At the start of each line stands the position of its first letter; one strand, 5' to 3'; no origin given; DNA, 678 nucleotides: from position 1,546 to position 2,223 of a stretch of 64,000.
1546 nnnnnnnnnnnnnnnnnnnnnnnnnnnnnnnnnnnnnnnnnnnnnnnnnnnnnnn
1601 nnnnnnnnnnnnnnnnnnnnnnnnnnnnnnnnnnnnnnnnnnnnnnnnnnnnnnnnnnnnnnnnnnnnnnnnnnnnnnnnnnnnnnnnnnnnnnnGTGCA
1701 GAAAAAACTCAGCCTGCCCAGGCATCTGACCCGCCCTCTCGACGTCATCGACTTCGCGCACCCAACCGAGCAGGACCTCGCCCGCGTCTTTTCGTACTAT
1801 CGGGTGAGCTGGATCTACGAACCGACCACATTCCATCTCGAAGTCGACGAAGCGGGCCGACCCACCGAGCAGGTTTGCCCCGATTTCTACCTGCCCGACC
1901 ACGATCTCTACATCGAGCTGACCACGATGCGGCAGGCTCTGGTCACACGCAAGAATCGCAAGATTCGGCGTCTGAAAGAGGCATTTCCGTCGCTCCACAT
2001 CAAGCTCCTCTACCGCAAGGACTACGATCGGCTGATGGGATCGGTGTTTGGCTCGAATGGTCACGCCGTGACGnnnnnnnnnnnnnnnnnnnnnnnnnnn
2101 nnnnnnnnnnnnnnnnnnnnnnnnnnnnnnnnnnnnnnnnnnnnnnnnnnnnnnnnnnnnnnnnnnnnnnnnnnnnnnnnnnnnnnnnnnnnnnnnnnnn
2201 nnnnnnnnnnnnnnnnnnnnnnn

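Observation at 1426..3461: Coupled gene pair: nuclease-like/degenerate-HPRT fusion plus a minimal secretion-type ATPase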

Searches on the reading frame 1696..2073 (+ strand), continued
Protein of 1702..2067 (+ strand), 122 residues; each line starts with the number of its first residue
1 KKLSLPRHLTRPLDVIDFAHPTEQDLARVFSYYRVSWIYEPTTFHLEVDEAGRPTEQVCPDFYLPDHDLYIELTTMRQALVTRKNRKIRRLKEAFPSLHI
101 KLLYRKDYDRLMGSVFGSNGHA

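Call 68: find_encoding_contigs(protein=P0377, flank=6000, max_places=2)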
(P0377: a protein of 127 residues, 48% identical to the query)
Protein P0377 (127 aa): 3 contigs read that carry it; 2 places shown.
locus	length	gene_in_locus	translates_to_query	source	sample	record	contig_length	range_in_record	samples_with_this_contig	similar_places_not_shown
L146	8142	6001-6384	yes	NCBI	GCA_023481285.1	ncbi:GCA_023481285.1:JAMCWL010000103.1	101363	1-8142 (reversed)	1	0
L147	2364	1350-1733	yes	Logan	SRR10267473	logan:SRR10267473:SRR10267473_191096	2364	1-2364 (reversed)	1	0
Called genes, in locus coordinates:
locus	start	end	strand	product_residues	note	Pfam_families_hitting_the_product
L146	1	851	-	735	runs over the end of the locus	PF00672:HAMP, PF00990:GGDEF, PF13487:HD_5, PF01966:HD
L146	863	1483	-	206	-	PF07021:MetW, PF13489:Methyltransf_23 (weak), PF13649:Methyltransf_25, PF13847:Methyltransf_31, PF08241:Methyltransf_11, PF08242:Methyltransf_12 (faint)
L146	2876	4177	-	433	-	PF01053:Cys_Met_Meta_PP, PF01041:DegT_DnrJ_EryC1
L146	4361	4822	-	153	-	PF02082:Rrf2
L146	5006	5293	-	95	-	PF07561:DUF1540 (weak)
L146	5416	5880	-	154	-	PF01578:Cytochrom_C_asm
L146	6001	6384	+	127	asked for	-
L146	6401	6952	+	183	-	PF00156:Pribosyltran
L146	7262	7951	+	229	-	PF00072:Response_reg, PF00486:Trans_reg_C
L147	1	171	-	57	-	?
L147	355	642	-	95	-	PF07561:DUF1540 (weak)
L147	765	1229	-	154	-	PF01578:Cytochrom_C_asm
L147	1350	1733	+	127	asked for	-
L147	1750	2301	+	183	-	PF00156:Pribosyltran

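Call 74: find_encoding_contigs(protein=P0205, flank=6000, max_places=2)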
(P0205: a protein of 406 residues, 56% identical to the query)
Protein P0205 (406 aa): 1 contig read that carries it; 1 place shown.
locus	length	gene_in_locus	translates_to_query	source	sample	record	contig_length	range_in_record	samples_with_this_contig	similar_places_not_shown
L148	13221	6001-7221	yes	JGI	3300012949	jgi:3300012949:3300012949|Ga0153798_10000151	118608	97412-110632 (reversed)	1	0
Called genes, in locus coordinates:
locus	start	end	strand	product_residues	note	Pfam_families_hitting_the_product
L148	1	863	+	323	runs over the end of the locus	PF04909:Amidohydro_2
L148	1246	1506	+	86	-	PF02583:Trns_repr_metal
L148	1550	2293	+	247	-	PF13728:TraF (faint), PF23357:DUF7088 (faint), PF13098:Thioredoxin_2 (faint), PF00085:Thioredoxin (faint), PF07689:KaiB (faint), PF13192:Thioredoxin_3 (weak), PF00462:Glutaredoxin (weak), PF13192:Thioredoxin_3, +1 more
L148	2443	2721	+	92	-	-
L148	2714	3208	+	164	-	PF04008:Adenosine_kin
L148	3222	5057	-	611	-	PF00664:ABC_membrane, PF00005:ABC_tran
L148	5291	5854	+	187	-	PF10646:Germane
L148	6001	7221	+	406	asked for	PF13189:Cytidylate_kin2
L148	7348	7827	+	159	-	PF00156:Pribosyltran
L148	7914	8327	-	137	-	PF00334:NDK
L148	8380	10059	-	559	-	PF01268:FTHFS, PF01656:CbiA (faint)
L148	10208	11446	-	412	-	PF01547:SBP_bac_1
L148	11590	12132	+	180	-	PF06177:QueT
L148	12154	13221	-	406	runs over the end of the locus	PF22025:ThiI_fer, PF02926:THUMP, PF02568:ThiI, PF06508:QueC (faint)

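Call 75: find_encoding_contigs(protein=P0425, flank=6000, max_places=2)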
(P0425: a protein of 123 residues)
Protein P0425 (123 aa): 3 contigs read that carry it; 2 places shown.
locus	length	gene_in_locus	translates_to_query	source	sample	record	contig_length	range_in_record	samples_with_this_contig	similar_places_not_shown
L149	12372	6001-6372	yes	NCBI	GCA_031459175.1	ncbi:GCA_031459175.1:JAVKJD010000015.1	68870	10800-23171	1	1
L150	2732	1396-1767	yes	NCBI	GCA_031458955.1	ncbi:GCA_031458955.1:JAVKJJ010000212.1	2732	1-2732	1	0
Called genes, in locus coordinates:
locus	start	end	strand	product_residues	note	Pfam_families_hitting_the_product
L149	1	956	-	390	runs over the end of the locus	PF24568:CC_PcsB, PF01551:Peptidase_M23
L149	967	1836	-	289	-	PF18075:FtsX_ECD, PF02687:FtsX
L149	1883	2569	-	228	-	PF00005:ABC_tran, PF13304:AAA_21 (weak)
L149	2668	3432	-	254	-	PF01975:SurE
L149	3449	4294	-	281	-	PF01875:Memo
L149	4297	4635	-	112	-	PF03091:CutA1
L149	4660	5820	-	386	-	PF00514:Arm (faint), PF01602:Adaptin_N (faint), PF02985:HEAT (faint), PF12717:Cnd1 (faint), PF13513:HEAT_EZ (faint), PF13646:HEAT_2, PF03130:HEAT_PBS (faint), PF13646:HEAT_2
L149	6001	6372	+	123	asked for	-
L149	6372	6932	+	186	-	PF00156:Pribosyltran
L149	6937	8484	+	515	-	PF00005:ABC_tran, PF13304:AAA_21 (faint), PF00005:ABC_tran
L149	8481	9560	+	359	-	PF02653:BPD_transp_2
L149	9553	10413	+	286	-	PF02653:BPD_transp_2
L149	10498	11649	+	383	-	PF02608:Bmp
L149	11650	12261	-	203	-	PF01502:PRA-CH, PF01503:PRA-PH, PF03819:MazG (weak)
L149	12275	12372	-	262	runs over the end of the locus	PF00977:His_biosynth, PF02581:TMP-TENI (faint), PF03060:NMO (faint)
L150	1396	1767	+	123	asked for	-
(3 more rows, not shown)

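Call 78: find_encoding_contigs(protein=P0463, flank=5000, max_places=1)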
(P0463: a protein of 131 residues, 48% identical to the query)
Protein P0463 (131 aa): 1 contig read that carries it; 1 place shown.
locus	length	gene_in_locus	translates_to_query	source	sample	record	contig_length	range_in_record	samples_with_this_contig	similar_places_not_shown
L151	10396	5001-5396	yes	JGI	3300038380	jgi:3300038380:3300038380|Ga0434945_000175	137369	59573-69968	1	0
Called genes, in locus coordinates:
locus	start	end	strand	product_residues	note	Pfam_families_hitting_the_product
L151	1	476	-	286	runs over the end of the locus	PF00990:GGDEF (faint)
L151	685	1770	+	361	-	PF02749:QRPTase_N, PF01729:QRPTase_C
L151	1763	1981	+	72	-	PF11213:DUF3006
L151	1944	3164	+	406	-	PF00768:Peptidase_S11, PF07943:PBP5_C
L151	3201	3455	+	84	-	PF22802:RsiG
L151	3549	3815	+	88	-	-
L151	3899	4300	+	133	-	PF16697:Yop-YscD_cpl, PF00498:FHA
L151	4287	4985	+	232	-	PF00376:MerR (weak), PF13411:MerR_1, PF13591:MerR_2 (faint), PF28507:Rv1828_C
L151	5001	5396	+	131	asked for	-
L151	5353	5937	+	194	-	PF00156:Pribosyltran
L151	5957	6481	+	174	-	PF00156:Pribosyltran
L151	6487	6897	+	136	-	PF08239:SH3_3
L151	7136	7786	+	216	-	-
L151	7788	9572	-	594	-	PF00682:HMGL-like, PF02436:PYC_OADA, PF25984:BSH_YknX (faint), PF00364:Biotin_lipoyl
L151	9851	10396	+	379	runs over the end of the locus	PF00310:GATase_2, PF13522:GATase_6 (weak)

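Call 79: find_encoding_contigs(protein=P0452, flank=5000, max_places=1)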
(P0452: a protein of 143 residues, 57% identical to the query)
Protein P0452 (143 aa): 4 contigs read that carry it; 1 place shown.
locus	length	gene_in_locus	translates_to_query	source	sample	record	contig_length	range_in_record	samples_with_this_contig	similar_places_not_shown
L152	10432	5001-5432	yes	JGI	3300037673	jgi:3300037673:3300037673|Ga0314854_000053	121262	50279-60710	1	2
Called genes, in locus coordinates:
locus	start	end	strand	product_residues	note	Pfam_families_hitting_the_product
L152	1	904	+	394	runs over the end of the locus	PF02749:QRPTase_N, PF01729:QRPTase_C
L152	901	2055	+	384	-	PF00768:Peptidase_S11, PF13354:Beta-lactamase2 (weak), PF07943:PBP5_C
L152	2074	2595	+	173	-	PF22802:RsiG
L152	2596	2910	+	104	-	-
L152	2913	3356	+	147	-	PF16697:Yop-YscD_cpl, PF00498:FHA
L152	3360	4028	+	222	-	PF00376:MerR (weak), PF13411:MerR_1, PF13591:MerR_2 (faint), PF28507:Rv1828_C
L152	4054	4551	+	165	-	PF01927:Mut7-C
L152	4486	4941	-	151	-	PF01578:Cytochrom_C_asm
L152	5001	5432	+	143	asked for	-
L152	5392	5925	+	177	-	PF00156:Pribosyltran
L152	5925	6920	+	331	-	PF07885:Ion_trans_2, PF02254:TrkA_N, PF02080:TrkA_C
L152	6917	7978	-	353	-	PF24568:CC_PcsB, PF03330:DPBB_1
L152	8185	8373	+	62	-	-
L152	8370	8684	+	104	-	-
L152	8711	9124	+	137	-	-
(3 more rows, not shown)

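Call 80: find_encoding_contigs(protein=P0434, flank=5000, max_places=1)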
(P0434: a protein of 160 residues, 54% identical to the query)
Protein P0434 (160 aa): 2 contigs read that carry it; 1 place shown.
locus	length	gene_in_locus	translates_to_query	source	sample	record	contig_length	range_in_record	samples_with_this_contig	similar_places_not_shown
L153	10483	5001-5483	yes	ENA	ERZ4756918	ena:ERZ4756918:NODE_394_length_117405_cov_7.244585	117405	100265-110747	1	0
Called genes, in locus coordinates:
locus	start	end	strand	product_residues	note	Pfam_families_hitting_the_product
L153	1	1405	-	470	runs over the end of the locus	PF21922:PBP_dimer_2 (weak), PF00905:Transpeptidase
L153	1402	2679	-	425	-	PF01098:FTSW_RODA_SPOVE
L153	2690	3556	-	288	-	PF01048:PNP_UDP_1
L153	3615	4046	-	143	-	PF16697:Yop-YscD_cpl, PF00498:FHA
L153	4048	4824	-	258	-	PF12401:FhaA_N, PF16697:Yop-YscD_cpl, PF00498:FHA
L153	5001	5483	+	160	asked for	-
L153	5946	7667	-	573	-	PF01268:FTHFS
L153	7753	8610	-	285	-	PF00763:THF_DHG_CYH, PF02882:THF_DHG_CYH_C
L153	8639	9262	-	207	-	PF04961:FTCD_C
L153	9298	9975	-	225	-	PF02511:Thy1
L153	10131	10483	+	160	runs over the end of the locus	PF02481:DNA_processg_A (faint), PF18306:LDcluster4, PF03641:Lysine_decarbox (weak)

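Call 98: search_protein_families(library=pfam, proteins=[P0462, P0386, P0411, P0163, P0355, P0420, P0441, P0460, P0383, P0373], max_evalue=0.01)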
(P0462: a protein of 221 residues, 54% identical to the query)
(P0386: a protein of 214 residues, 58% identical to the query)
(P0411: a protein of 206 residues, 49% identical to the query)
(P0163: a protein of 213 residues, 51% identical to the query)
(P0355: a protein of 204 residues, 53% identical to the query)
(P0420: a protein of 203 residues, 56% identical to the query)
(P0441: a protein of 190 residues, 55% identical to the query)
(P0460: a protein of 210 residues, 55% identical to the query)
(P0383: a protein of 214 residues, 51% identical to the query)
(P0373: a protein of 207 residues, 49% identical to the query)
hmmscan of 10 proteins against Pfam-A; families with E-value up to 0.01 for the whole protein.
P0462 (221 aa): 2 families
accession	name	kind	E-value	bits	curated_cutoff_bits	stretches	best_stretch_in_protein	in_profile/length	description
PF02229.22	PC4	-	3.5e-07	30.1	25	1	36-86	2-49/52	Transcriptional Coactivator p15 (PC4)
PF05367.17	Phage_endo_I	-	0.0062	16.6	29.1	1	120-211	15-99/149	Phage endonuclease I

P0386 (214 aa): 0 families

P0411 (206 aa): 1 family
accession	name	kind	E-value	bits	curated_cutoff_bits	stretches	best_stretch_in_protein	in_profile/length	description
PF05367.17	Phage_endo_I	-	0.0069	16.5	29.1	0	97-188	20-104/149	Phage endonuclease I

P0163 (213 aa): 0 families

P0355 (204 aa): 0 families

P0420 (203 aa): 1 family
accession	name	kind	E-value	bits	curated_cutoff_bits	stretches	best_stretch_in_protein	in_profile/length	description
PF05367.17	Phage_endo_I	-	2.4e-05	24.4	29.1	1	94-189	11-100/149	Phage endonuclease I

P0441 (190 aa): 1 family
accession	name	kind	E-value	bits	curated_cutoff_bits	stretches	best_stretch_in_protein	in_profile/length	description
PF05367.17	Phage_endo_I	-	1.4e-05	25.2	29.1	1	84-177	20-106/149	Phage endonuclease I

P0460 (210 aa): 0 families

P0383 (214 aa): 0 families

P0373 (207 aa): 1 family
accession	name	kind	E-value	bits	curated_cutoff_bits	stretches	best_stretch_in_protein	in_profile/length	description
PF05367.17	Phage_endo_I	-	0.0065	16.5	29.1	0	97-189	19-104/149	Phage endonuclease I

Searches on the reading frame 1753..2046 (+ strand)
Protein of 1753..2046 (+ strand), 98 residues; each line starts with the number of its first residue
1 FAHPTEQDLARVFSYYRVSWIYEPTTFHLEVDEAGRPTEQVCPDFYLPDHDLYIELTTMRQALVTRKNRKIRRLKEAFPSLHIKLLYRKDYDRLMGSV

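Call 97: search_dna_similar(query=window:1753-2046:+, collection=phages, mode=protein, max_evalue=0.01, max_rows=15)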
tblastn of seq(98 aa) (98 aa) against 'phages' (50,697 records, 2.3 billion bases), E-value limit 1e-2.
No match.
